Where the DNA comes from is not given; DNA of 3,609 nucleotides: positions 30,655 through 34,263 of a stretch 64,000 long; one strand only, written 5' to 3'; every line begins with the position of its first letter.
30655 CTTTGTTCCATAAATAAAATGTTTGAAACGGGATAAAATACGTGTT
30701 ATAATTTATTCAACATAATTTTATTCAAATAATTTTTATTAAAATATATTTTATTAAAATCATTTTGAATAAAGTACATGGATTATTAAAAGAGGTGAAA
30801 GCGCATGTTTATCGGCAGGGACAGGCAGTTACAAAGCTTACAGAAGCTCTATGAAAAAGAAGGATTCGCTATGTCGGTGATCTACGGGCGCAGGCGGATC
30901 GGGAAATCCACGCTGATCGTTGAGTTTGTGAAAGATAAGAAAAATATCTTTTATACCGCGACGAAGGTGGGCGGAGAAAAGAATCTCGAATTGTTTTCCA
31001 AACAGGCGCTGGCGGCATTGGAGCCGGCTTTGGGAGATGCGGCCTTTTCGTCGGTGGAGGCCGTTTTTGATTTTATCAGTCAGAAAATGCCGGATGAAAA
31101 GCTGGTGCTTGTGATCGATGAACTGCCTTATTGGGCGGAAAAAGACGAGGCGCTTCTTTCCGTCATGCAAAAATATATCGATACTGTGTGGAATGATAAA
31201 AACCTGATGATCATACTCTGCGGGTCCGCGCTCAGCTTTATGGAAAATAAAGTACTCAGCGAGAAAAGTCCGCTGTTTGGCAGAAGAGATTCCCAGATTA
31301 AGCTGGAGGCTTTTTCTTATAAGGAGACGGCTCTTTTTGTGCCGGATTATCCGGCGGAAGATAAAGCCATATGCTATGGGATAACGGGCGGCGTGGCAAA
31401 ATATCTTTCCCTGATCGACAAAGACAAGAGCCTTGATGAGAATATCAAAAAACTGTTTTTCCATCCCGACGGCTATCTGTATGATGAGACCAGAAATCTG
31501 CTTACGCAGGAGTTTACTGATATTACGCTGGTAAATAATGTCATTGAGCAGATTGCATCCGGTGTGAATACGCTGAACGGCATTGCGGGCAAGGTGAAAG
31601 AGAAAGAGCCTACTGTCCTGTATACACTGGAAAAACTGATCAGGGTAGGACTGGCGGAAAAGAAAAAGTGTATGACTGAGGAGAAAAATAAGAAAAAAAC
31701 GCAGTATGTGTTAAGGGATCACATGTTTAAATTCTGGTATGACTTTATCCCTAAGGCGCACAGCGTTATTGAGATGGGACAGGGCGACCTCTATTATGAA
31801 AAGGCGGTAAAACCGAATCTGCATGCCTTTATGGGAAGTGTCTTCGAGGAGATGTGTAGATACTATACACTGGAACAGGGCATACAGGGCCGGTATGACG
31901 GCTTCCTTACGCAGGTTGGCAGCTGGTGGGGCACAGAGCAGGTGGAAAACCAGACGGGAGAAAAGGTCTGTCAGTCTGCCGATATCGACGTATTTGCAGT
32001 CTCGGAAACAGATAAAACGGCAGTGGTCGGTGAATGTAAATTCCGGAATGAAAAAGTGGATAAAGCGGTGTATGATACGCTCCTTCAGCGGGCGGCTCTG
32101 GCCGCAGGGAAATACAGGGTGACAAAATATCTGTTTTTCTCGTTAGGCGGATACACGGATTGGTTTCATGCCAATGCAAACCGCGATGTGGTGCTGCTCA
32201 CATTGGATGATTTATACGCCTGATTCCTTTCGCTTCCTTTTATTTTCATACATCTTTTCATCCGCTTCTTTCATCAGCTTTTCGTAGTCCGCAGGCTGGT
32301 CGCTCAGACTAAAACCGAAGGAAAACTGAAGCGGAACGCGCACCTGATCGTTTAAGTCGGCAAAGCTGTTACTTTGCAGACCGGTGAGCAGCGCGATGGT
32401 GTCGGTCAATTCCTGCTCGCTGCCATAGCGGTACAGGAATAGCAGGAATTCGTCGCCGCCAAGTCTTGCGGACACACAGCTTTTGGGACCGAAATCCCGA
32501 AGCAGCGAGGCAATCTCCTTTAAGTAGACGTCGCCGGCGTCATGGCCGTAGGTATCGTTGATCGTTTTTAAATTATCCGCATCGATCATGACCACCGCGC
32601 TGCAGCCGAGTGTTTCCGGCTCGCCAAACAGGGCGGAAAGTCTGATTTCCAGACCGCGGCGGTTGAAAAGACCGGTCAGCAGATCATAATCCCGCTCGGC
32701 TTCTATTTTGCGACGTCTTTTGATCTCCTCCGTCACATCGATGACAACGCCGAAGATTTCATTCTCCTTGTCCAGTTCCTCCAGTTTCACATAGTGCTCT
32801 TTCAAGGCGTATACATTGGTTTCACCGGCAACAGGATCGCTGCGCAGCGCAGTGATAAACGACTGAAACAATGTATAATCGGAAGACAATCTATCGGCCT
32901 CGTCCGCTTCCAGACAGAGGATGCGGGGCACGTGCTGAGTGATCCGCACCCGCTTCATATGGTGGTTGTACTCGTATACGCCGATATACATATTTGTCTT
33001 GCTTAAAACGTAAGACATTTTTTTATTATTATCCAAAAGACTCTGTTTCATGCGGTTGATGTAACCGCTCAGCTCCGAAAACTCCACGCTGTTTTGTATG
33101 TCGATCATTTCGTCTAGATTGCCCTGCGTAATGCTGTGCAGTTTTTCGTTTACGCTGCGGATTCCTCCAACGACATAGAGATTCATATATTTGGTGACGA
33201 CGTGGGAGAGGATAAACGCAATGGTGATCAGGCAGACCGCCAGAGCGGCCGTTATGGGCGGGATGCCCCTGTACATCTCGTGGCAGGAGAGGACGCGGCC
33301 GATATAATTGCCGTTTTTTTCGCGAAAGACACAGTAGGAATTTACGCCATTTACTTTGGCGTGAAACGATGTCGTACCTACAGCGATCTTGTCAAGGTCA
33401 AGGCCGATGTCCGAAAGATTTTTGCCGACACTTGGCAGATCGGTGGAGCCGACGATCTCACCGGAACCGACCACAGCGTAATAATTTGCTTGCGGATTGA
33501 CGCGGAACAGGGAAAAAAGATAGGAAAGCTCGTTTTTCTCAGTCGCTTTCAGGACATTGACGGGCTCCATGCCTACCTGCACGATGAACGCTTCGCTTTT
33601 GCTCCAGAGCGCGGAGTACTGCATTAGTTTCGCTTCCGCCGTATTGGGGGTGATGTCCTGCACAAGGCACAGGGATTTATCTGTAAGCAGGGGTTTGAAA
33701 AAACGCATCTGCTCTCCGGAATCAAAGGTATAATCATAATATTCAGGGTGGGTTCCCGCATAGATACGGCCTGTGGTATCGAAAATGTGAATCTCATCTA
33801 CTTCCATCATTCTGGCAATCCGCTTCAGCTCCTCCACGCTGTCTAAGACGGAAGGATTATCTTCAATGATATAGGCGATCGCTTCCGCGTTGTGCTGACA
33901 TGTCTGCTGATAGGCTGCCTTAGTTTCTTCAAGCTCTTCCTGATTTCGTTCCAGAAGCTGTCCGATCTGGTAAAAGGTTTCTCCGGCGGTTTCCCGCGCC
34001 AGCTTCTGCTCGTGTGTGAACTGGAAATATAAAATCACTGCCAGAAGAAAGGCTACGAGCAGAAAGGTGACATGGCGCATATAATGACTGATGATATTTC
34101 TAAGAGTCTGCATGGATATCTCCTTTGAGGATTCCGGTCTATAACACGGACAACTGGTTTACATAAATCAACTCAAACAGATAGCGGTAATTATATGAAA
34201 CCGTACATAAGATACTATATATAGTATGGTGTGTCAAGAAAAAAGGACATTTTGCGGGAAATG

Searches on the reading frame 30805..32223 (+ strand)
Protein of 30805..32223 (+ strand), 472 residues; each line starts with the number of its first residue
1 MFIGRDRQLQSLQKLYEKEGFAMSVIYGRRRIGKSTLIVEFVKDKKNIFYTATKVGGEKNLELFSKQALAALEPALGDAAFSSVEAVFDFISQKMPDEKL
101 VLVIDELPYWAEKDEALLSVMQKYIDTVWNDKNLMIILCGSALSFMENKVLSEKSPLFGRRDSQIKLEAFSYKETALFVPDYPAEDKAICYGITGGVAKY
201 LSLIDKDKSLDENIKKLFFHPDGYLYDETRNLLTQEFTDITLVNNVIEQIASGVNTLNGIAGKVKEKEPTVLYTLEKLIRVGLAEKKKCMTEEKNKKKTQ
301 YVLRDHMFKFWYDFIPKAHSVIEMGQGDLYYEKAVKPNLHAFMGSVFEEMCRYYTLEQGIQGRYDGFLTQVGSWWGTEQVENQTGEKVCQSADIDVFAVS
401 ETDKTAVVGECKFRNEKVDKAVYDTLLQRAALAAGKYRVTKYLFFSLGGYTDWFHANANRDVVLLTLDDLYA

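Call 6: search_protein_families(library=pfam, proteins=[window:30805-32223:+], max_evalue=0.001)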
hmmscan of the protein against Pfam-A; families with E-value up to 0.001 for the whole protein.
window:30805-32223:+ (472 aa): 5 families
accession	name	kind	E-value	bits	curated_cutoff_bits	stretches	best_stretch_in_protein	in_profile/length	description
PF01637.24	ATPase_2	-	4.9e-26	92.4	33.2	1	2-202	1-223/225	ATPase domain predominantly from Archaea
PF03008.20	DUF234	-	2.3e-17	63.7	22.5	1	311-417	1-93/100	Archaea bacterial proteins of unknown function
PF13173.12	AAA_14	-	1.3e-08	35.3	27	1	24-174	5-127/129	AAA domain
PF13191.12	AAA_16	-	8.8e-06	26.7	32.6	1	2-121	2-155/167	AAA ATPase domain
PF13401.12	AAA_22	-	0.00071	20.3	27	0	23-141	7-123/130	AAA domain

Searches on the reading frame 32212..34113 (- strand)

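Call 6: search_protein_families(library=pfam, proteins=[window:32212-34113:-], max_evalue=0.001)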
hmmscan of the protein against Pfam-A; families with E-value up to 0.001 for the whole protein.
window:32212-34113:- (633 aa): 2 families
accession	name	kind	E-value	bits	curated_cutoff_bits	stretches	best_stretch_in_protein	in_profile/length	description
PF00990.26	GGDEF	-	2.4e-31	109.1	23.8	1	475-630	2-160/161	Diguanylate cyclase, GGDEF domain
PF00672.30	HAMP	-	7.2e-05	23.5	25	1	313-360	5-52/53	HAMP domain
